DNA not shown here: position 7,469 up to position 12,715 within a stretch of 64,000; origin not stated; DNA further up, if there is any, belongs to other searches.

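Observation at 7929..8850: A 13-nt palindrome, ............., occurs 6-7 times inside folC only, in both orientations and different reading frames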

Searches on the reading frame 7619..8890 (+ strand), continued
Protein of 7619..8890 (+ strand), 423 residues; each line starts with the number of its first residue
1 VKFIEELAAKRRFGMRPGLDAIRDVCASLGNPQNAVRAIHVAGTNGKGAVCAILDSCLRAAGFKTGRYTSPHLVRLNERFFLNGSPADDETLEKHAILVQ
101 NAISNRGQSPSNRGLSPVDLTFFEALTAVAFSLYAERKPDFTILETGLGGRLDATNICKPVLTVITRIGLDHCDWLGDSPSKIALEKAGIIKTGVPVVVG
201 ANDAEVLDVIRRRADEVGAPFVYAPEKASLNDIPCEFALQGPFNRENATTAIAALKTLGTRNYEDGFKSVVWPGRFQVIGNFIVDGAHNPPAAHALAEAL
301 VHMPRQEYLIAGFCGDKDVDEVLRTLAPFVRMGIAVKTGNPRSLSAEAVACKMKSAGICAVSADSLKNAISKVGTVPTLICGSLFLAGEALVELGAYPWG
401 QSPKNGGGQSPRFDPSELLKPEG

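Call 64: predict_structure(alignment_id=A1)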
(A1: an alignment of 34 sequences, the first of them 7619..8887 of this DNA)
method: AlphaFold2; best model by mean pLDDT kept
length: 423 residues; sequences in the alignment: 34
mean_pLDDT: 84.9   pTM: 0.87
mean pLDDT of the five models: 84.9, 82.4, 82.2, 81.2, 80.0
residues with pLDDT >= 90: 229; 70-90: 125; 50-70: 40; < 50: 29
segments of 3 or more residues with pLDDT < 50: 107-109, 112-115, 402-423
pLDDT, mean of each block of 10 residues (from residue 1): 66 66 92 96 90 96 92 70 87 90 65 58 88 97 84 88 93 75 92 97 96 98 96 90 92 98 92 85 89 87 90 85 95 89 89 97 94 94 87 76 41 38 32
secondary structure, 60 per line:
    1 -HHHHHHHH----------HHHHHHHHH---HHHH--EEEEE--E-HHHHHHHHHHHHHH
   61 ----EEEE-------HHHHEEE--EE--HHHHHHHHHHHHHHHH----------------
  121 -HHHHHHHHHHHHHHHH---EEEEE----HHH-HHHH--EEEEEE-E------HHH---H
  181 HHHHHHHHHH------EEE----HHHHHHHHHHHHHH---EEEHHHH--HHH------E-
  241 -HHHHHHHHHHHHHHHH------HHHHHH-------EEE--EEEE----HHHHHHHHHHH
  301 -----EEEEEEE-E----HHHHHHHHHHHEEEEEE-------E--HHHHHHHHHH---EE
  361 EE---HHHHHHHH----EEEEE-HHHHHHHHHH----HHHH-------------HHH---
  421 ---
elements in order: H2-9 H20-28 H32-35 E38-42 H47-60 E65-68 H76-79 E80-82 H89-104 H122-137 E141-145 H154-157 E160-165 H180-190 E197-199 H204-217 E221-223 H224-227 H242-257 H264-269 E277-279 E282-285 H290-300 E306-312 H319-329 E330-335 H346-355 E359-362 H366-373 E378-382 H384-393 H398-401
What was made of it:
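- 8732..8754 (.): Copy 4, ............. at 8737-8749, phase 3, reads GTVP. It lies inside a perfect 23-nt palindrome, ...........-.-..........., in the turn before the conserved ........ strand. Turn at residues 374-377 in call 64.
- On Intragenic REP / Rickettsia palindromic element type of insertion: In the model these are low-pLDDT loop, turn and tail (call 64).
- In the AlphaFold model these are loops or disordered regions (call 64).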

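Call 67: find_encoding_contigs(protein=P0014, flank=10000, max_places=6)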
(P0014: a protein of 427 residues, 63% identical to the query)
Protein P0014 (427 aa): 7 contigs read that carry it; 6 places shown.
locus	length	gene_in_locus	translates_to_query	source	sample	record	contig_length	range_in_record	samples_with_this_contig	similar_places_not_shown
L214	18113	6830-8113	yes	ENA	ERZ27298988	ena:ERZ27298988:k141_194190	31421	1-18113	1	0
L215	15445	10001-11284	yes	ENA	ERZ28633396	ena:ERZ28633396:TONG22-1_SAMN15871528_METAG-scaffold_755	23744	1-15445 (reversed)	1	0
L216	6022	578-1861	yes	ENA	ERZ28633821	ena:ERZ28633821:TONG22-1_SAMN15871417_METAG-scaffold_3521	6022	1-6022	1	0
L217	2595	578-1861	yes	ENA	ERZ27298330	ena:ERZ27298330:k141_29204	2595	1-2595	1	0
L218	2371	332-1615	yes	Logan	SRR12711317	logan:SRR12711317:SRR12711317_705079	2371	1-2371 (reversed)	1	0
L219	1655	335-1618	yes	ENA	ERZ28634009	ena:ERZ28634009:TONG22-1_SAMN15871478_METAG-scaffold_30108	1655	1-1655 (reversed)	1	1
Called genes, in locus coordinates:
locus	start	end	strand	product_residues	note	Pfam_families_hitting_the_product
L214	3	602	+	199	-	?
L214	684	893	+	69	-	PF02416:TatA_B_E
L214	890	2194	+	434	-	PF01541:GIY-YIG, PF27096:UvrC_M, PF02151:UVR (weak), PF08459:UvrC_RNaseH_dom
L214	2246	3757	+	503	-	PF02321:OEP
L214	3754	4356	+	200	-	PF00702:Hydrolase, PF12710:HAD (weak)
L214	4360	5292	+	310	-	PF01520:Amidase_3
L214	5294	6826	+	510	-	PF00474:SSF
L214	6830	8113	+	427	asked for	PF02875:Mur_ligase_C, PF27239:FOL3_C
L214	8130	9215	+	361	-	PF00149:Metallophos, PF12850:Metallophos_2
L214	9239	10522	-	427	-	PF00041:fn3 (faint)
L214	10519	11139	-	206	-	PF14014:DUF4230 (weak)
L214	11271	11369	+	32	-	-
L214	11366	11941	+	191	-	PF02589:LUD_dom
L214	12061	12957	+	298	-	PF01259:SAICAR_synt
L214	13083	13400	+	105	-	PF02575:YbaB_DNA_bd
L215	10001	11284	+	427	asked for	PF02875:Mur_ligase_C, PF27239:FOL3_C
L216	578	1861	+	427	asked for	PF02875:Mur_ligase_C, PF27239:FOL3_C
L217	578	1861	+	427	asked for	PF02875:Mur_ligase_C, PF27239:FOL3_C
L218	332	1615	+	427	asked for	PF02875:Mur_ligase_C, PF27239:FOL3_C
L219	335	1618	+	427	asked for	PF02875:Mur_ligase_C, PF27239:FOL3_C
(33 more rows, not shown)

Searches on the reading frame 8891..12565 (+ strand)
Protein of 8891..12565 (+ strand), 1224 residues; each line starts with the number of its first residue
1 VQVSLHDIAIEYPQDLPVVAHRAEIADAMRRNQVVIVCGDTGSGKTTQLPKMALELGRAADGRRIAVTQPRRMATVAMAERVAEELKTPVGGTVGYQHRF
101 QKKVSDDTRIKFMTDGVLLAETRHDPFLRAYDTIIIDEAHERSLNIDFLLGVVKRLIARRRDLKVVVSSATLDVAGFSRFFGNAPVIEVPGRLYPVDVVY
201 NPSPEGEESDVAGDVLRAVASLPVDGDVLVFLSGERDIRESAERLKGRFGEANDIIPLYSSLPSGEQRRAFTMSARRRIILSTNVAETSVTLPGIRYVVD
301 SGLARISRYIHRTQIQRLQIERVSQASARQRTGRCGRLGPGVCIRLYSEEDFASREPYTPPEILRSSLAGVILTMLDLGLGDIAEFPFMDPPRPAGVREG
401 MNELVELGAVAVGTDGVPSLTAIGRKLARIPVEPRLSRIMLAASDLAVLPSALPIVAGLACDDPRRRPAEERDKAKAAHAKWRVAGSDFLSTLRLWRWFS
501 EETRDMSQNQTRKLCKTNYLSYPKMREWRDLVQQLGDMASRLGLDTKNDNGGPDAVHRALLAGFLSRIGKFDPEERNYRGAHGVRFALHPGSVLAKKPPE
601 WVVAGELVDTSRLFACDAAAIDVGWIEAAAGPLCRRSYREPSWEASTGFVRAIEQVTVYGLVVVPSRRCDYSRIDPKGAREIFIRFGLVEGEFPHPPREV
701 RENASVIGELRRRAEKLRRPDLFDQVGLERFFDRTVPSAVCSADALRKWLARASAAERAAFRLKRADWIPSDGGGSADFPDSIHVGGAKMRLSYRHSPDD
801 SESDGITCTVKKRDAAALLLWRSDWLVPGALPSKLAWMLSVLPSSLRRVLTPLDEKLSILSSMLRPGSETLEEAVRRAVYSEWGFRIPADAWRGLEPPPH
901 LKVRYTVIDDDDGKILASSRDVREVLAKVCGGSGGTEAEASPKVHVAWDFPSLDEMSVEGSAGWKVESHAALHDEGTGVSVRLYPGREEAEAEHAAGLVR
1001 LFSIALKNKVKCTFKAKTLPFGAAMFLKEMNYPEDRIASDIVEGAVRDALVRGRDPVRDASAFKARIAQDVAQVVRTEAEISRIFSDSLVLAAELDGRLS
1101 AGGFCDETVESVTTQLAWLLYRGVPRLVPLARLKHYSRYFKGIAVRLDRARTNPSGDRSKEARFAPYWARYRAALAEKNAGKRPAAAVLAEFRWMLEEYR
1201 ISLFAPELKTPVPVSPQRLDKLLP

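Call 10: search_protein_families(library=pfam, proteins=[window:8891-12565:+])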
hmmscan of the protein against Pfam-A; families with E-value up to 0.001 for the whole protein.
window:8891-12565:+ (1224 aa): 9 families
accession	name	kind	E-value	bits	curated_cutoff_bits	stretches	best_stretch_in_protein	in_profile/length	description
PF11898.13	DUF3418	-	6.1e-126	421.9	25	1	648-1222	3-579/582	Domain of unknown function (DUF3418)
PF07717.22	OB_NTP_bind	-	1.9e-16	60.5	29.5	1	556-631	1-81/83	Oligonucleotide/oligosaccharide-binding (OB)-fold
PF00270.35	DEAD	-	9.7e-11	42.1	26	1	25-173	7-161/167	DEAD/DEAH box helicase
PF00271.37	Helicase_C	-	3.9e-09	37.2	23.5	1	225-339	15-110/110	Helicase conserved C-terminal domain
PF13245.12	AAA_19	-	1.4e-06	28.9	25.1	1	26-143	5-103/134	AAA domain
PF21010.2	HA2_C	-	2.1e-06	28.6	21.3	1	433-489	1-74/77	Helicase associated domain (HA2), ratchet-like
PF13401.12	AAA_22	-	1.1e-05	26.2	27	1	31-144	4-98/130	AAA domain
PF04851.21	ResIII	-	0.00031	21.1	22.5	1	30-142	21-137/164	Type III restriction enzyme, res subunit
PF25199.1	nSTAND_NTPase5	-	0.00067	19.9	34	0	7-70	13-78/145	Novel STAND NTPase 5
